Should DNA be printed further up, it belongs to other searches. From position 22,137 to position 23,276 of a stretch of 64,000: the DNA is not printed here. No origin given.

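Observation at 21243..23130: Recent tandem duplication of a lipoprotein gene including its leader and terminator, and a W-Y-G-P-Y domain shared with two other surface proteins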

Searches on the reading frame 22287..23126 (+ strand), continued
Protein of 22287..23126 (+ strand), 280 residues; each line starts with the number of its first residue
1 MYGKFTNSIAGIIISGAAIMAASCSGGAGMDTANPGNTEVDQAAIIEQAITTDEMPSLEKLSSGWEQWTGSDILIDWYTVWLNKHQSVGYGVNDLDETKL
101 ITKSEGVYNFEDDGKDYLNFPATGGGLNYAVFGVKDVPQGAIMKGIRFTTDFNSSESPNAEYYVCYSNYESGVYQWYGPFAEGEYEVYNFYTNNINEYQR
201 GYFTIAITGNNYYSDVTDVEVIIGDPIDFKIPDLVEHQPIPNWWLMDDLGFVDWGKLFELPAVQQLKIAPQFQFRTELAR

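Call 84: fold_search(model_id=the predicted structure, library=viral)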
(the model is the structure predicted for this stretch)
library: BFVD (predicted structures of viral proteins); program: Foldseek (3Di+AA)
matches with E <= 10: 1740; with E <= 0.001: 35
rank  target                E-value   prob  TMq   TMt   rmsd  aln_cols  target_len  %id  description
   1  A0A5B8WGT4            7.7e-05  1.00  0.36  0.22  12.6       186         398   14  Esterase [Arthrobacter phage Qui]
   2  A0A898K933            7.7e-05  1.00  0.34  0.13   7.2       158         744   14  (no name in the UniProt tables at hand)
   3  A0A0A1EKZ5            7.7e-05  1.00  0.35  0.22  16.8       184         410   16  (no name in the UniProt tables at hand)
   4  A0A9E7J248            1.1e-04  1.00  0.36  0.26  12.9       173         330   10  (no name in the UniProt tables at hand)
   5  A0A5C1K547            1.2e-04  1.00  0.36  0.19  12.8       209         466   12  (no name in the UniProt tables at hand)
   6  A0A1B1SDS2            1.4e-04  1.00  0.29  0.08   8.8       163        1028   12  (no name in the UniProt tables at hand)
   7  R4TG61                1.5e-04  1.00  0.34  0.18   7.3       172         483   14  Uncharacterized protein [Haloarcula hispanica tailed virus 2]
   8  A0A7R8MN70            2.8e-04  1.00  0.32  0.12   8.1       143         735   12  (no name in the UniProt tables at hand)
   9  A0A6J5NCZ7            3.3e-04  0.99  0.28  0.13   8.6       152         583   13  Uncharacterized protein [uncultured Caudovirales phage]
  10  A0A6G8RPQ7            3.3e-04  0.99  0.30  0.11  13.9       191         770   12  Tail fibers protein [Salmonella phage maane]
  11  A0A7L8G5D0            3.9e-04  1.00  0.35  0.11   9.9       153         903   12  (no name in the UniProt tables at hand)
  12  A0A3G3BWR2            4.2e-04  1.00  0.36  0.10   6.0       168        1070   12  (no name in the UniProt tables at hand)
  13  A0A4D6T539            4.2e-04  0.98  0.27  0.23  11.6       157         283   13  Tail fiber family protein [Klebsiella phage vB_KpnP_FZ12]
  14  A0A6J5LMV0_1          4.4e-04  0.82  0.24  0.10  22.3       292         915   11  Regulator of chromosome condensation, RCC1 [uncultured Caudovirales phage]
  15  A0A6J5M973            5.2e-04  1.00  0.36  0.14  20.8       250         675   15  Uncharacterized protein [uncultured Caudovirales phage]
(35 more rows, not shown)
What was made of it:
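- Viral hits are tail-fibre and CBM-like proteins (call 84).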

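Call 98: find_encoding_contigs(protein=P0022, flank=5000, max_places=2)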
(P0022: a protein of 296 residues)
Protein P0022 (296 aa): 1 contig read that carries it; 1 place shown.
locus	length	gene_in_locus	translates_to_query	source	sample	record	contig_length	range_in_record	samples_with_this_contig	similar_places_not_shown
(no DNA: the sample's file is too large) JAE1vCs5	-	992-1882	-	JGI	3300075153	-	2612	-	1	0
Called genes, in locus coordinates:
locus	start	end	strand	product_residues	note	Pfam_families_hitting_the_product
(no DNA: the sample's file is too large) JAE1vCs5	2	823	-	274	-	?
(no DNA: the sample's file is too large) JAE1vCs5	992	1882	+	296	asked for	-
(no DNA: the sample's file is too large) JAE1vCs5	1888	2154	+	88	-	-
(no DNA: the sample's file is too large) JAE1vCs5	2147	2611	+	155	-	?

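Call 99: find_encoding_contigs(protein=P0016, flank=5000, max_places=2)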
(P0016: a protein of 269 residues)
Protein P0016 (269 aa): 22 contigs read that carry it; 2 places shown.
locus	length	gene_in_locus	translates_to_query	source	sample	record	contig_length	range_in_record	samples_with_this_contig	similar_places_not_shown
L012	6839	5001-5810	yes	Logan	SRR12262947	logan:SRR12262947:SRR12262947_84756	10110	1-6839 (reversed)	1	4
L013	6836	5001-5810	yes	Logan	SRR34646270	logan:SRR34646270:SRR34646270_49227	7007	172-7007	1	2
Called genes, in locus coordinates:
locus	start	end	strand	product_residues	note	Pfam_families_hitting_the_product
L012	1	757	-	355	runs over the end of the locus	PF00581:Rhodanese (faint), PF00753:Lactamase_B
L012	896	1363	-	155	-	PF04343:DUF488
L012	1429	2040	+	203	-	PF00963:Cohesin (weak)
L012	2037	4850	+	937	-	PF05547:Peptidase_M6, PF17957:Big_7 (faint), PF01833:TIG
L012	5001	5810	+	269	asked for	-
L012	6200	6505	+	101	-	PF10387:DUF2442 (weak)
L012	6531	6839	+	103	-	?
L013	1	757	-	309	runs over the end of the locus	?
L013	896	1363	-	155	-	PF04343:DUF488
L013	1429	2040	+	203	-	PF00963:Cohesin (weak)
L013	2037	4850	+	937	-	PF05547:Peptidase_M6, PF17957:Big_7 (faint), PF01833:TIG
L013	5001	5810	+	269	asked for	-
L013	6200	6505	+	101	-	PF10387:DUF2442 (weak)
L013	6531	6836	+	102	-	?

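Call 100: find_encoding_contigs(protein=P0013, flank=5000, max_places=2)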
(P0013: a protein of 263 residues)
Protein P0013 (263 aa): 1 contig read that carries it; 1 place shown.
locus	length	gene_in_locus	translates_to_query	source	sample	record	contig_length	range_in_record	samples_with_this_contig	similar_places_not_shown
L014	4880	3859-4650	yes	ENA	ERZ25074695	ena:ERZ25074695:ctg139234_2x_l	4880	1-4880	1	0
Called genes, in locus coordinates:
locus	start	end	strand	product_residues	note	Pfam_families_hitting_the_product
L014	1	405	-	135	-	?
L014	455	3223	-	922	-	PF02384:N6_Mtase (faint), PF20473:MmeI_Mtase, PF07669:Eco57I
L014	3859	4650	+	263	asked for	-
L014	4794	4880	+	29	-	?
